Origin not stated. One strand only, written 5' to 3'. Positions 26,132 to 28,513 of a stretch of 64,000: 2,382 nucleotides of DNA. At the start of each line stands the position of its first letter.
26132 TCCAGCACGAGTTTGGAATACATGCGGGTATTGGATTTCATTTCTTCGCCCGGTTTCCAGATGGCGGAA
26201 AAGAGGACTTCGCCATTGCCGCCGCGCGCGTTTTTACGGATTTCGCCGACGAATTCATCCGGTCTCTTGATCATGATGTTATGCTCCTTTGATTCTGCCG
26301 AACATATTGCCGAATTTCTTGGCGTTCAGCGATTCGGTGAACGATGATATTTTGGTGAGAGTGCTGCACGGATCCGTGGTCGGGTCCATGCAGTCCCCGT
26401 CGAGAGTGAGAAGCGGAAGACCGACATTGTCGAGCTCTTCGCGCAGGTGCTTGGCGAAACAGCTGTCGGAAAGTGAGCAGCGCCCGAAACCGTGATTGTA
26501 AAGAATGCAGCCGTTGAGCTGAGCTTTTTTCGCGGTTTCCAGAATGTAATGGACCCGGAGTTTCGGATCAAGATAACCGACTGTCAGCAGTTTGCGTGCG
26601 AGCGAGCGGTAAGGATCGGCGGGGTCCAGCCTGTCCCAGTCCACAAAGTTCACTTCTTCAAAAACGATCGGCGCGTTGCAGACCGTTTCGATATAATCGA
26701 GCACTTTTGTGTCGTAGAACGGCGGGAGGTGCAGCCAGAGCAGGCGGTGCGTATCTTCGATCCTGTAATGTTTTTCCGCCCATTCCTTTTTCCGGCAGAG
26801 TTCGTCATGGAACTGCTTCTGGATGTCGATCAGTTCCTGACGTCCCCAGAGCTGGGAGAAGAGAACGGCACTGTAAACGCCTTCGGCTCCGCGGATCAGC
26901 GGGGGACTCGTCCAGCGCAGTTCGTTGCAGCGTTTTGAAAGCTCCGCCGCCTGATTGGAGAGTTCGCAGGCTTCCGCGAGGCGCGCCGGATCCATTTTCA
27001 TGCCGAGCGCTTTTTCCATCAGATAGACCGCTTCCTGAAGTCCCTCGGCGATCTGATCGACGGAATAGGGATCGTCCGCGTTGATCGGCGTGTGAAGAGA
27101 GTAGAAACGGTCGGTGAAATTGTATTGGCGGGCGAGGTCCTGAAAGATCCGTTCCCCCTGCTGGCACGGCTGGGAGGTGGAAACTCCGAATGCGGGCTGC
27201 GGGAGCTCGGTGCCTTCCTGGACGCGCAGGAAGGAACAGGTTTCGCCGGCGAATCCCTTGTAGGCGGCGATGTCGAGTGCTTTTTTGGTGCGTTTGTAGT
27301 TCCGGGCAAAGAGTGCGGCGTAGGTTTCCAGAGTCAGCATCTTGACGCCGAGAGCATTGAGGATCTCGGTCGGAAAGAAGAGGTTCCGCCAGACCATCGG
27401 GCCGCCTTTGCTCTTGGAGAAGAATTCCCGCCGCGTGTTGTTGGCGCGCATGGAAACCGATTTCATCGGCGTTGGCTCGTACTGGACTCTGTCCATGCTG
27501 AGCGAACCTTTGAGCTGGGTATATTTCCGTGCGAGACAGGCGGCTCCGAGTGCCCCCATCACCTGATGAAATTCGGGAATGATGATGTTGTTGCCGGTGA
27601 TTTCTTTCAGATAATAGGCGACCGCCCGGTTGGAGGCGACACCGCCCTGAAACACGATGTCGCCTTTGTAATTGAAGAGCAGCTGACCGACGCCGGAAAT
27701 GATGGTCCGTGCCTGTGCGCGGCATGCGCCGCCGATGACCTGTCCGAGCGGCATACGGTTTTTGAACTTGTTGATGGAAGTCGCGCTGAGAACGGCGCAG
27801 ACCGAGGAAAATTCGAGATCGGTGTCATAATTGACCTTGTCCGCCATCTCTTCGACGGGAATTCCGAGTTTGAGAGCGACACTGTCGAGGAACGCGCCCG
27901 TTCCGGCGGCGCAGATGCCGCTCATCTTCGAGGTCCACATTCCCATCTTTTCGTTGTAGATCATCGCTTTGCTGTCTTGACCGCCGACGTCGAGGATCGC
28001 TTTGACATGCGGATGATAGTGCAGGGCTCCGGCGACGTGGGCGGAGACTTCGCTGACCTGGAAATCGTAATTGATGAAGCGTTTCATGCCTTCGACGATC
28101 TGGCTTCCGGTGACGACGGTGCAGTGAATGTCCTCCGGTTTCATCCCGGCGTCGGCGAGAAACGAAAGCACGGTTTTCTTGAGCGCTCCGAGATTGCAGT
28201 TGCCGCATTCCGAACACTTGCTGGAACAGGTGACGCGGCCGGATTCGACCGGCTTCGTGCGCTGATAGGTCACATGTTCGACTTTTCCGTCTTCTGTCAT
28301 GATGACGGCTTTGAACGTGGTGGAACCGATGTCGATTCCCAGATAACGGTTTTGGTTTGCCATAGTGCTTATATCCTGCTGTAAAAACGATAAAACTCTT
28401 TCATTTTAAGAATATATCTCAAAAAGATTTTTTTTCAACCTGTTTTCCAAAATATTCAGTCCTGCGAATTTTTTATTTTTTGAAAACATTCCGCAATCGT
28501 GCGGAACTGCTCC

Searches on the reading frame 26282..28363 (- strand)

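Call 14: search_protein_families(library=pfam, proteins=[window:26282-28363:-], max_evalue=0.001)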
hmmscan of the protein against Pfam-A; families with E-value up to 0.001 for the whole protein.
window:26282-28363:- (694 aa): 2 families
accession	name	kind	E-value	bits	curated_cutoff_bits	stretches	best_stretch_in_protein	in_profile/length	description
PF06050.19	HGD-D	-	3.1e-42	145.8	28.4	1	328-679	2-342/342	2-hydroxyglutaryl-CoA dehydratase, D-component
PF01869.26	BcrAD_BadFG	-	4.3e-30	105.6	31.5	1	8-278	1-271/271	BadF/BadG/BcrA/BcrD ATPase family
